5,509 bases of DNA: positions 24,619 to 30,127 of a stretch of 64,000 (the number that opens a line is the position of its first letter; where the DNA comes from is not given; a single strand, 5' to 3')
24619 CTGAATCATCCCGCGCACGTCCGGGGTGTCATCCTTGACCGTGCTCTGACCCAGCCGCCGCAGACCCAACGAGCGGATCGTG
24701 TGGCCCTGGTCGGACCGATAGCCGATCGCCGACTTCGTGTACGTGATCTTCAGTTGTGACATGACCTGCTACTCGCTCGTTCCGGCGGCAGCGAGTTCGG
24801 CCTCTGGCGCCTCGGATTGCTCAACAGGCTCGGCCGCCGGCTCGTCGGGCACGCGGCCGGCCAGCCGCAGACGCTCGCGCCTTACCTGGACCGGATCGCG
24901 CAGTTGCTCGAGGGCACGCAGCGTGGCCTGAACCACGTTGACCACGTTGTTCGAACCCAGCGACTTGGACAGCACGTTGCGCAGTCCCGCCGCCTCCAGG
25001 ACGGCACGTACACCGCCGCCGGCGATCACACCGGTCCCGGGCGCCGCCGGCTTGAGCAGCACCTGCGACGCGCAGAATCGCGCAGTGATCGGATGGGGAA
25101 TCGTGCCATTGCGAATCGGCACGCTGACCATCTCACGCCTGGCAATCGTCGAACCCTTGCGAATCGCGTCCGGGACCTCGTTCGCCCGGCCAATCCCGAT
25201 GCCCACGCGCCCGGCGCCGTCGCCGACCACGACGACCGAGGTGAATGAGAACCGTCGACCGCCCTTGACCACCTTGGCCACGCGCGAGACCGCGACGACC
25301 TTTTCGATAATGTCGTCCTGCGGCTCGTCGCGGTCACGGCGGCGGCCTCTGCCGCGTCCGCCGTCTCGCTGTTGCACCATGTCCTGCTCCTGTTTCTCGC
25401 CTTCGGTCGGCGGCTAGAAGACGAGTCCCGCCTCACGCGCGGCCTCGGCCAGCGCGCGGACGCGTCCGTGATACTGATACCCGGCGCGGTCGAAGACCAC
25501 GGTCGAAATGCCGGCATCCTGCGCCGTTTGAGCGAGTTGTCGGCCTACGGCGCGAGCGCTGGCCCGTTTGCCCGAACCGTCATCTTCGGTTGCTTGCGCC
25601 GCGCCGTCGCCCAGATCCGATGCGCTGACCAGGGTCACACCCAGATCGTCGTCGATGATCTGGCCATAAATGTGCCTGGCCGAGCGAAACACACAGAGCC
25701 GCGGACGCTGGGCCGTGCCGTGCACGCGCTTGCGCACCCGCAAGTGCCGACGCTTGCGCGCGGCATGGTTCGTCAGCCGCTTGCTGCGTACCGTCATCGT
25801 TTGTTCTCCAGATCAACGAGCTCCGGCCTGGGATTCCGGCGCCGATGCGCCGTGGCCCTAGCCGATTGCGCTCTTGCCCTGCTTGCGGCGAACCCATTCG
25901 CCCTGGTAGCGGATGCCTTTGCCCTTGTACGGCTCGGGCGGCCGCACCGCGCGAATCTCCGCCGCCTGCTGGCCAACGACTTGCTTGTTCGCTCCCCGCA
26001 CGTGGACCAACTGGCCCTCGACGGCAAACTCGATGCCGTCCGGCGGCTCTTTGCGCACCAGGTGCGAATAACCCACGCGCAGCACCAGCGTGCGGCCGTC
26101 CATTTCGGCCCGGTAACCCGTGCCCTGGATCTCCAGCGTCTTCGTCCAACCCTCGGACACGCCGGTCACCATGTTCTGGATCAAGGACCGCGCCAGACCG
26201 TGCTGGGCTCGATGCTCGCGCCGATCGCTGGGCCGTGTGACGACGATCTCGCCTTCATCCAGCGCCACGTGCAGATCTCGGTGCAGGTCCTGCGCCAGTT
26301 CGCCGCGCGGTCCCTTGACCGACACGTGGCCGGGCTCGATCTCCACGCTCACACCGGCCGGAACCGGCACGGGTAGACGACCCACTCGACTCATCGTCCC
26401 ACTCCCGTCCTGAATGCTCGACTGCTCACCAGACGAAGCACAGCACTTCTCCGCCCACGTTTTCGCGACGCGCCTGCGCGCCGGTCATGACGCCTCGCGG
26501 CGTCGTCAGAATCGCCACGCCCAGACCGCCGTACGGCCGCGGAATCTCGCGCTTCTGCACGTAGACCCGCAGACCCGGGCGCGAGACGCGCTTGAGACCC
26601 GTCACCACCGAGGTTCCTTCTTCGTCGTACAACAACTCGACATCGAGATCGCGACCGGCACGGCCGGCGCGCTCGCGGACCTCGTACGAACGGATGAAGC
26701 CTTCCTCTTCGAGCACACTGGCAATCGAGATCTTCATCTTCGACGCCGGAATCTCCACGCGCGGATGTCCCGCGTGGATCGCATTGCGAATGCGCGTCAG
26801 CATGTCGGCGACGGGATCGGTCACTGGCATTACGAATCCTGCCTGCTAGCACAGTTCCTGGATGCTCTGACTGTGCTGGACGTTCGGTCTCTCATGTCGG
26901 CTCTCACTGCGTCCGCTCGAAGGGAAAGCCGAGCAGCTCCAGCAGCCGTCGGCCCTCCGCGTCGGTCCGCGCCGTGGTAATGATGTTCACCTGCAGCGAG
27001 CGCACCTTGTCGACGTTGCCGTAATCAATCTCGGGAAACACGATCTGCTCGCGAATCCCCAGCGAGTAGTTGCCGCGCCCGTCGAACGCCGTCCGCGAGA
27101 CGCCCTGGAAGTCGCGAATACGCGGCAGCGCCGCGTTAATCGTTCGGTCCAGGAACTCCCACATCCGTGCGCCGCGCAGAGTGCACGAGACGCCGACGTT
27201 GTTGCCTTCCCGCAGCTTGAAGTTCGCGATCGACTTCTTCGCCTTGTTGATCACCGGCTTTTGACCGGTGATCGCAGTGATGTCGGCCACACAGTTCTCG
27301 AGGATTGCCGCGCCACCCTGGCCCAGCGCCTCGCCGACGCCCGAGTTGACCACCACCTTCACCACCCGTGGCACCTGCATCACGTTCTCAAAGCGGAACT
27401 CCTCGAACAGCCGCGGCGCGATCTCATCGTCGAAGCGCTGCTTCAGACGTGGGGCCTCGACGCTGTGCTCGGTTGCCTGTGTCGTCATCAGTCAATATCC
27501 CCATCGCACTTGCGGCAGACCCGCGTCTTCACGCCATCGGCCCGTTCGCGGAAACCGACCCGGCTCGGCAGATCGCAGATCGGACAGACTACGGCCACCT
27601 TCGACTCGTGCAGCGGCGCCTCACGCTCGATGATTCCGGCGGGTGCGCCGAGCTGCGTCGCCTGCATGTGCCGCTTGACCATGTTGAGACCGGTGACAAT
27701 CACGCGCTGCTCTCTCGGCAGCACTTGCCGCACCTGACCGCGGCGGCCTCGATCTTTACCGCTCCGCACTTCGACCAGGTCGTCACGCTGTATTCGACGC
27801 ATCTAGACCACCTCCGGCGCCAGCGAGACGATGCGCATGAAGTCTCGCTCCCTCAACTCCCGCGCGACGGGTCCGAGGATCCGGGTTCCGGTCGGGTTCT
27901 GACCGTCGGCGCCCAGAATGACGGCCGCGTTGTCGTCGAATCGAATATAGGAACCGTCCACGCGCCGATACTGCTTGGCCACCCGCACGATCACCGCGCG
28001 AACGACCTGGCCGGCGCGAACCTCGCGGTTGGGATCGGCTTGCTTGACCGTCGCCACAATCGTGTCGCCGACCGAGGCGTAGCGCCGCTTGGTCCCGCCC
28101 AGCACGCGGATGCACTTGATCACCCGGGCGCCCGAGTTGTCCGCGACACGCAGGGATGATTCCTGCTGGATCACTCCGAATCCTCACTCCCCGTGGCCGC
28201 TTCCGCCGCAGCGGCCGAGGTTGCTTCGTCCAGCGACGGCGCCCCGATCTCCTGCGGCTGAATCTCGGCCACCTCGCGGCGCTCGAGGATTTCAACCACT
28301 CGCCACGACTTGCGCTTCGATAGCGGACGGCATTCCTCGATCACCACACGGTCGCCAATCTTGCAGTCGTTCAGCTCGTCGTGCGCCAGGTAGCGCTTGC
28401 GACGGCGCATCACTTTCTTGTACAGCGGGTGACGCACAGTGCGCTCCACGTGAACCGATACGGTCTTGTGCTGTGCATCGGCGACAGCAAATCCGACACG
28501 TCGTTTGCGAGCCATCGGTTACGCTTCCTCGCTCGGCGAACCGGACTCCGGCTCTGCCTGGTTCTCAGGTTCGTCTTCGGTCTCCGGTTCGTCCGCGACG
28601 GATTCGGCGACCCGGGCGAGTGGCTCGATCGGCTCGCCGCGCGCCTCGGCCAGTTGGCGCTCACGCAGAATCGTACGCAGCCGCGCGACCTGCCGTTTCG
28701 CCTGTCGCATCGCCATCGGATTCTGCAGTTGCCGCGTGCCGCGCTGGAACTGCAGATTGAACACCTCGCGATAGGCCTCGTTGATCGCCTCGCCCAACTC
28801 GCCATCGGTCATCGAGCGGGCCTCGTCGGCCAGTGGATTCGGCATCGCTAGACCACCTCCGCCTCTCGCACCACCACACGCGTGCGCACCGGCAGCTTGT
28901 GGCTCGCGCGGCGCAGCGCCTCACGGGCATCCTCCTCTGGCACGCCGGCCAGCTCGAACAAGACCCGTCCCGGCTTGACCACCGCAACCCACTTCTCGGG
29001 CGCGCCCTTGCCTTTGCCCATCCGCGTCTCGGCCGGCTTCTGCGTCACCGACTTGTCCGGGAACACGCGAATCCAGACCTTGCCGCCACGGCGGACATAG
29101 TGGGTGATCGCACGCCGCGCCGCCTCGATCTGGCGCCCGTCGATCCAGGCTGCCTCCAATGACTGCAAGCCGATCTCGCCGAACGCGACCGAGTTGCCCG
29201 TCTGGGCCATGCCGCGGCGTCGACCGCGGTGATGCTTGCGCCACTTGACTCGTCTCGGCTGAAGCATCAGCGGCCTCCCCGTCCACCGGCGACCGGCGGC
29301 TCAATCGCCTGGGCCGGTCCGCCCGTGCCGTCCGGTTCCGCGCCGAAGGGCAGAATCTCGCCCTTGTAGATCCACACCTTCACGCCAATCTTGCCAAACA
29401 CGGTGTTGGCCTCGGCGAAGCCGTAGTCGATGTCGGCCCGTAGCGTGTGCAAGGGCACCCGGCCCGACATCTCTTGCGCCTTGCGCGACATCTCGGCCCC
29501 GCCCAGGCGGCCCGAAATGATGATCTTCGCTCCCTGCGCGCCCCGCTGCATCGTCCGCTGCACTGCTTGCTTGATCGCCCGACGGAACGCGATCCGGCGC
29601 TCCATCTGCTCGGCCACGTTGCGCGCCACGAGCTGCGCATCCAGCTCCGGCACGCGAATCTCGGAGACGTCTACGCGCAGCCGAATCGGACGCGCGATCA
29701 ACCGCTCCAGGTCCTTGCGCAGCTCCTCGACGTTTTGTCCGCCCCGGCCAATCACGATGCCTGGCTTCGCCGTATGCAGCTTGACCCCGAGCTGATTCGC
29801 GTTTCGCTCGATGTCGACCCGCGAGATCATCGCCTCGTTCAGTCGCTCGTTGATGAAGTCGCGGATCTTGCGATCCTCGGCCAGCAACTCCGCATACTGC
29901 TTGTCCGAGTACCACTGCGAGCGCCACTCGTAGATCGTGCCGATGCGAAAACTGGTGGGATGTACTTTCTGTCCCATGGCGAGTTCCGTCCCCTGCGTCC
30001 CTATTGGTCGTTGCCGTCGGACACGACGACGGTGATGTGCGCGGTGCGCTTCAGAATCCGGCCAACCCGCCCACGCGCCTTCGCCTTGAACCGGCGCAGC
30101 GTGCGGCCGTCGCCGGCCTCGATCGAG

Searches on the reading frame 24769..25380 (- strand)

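Call 33: search_protein_families(library=pfam, proteins=[window:24769-25380:-], max_evalue=0.00001)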
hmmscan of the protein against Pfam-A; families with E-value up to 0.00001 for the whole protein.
window:24769-25380:- (203 aa): 2 families
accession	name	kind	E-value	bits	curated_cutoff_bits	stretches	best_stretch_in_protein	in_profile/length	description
PF03719.21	Ribosomal_S5_C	-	1.6e-27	95.2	21.5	1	101-170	2-71/71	Ribosomal protein S5, C-terminal domain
PF00333.26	Ribosomal_S5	-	1.8e-24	86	27.1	1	26-88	3-65/65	Ribosomal protein S5, N-terminal domain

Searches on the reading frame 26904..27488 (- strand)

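Call 33: search_protein_families(library=pfam, proteins=[window:26904-27488:-], max_evalue=0.00001)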
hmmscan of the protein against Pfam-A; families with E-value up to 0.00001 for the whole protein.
window:26904-27488:- (194 aa): 2 families
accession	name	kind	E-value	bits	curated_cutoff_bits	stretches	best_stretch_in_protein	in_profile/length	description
PF00673.26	Ribosomal_L5_C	-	4.2e-35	120.2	27.8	1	98-190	2-94/94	ribosomal L5P family C-terminus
PF00281.24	Ribosomal_L5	-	5.4e-23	81.5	34.9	1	35-93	1-57/57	Ribosomal protein L5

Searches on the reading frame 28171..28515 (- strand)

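Call 33: search_protein_families(library=pfam, proteins=[window:28171-28515:-], max_evalue=0.00001)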
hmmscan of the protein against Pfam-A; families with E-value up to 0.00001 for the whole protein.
window:28171-28515:- (114 aa): 1 family
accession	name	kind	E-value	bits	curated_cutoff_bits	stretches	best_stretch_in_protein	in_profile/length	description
PF00366.26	Ribosomal_S17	-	1.3e-29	102.5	25.9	1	11-75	4-68/68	Ribosomal protein S17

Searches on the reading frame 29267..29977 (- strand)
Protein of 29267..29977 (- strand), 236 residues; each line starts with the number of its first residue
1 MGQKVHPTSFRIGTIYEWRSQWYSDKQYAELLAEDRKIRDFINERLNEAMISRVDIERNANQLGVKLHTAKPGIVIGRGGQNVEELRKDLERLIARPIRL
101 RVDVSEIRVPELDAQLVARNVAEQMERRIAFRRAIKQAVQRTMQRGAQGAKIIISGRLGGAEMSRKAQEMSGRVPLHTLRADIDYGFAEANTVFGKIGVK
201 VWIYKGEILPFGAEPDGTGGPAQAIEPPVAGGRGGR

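Call 33: search_protein_families(library=pfam, proteins=[window:29267-29977:-], max_evalue=0.00001)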
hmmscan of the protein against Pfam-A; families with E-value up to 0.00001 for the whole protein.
window:29267-29977:- (236 aa): 2 families
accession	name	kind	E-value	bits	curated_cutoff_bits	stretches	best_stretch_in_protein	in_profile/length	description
PF00189.25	Ribosomal_S3_C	-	1.8e-34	118.6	34.1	1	121-203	1-83/83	Ribosomal protein S3, C-terminal domain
PF07650.23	KH_2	-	2.9e-16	59.5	22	1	37-111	1-77/78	KH domain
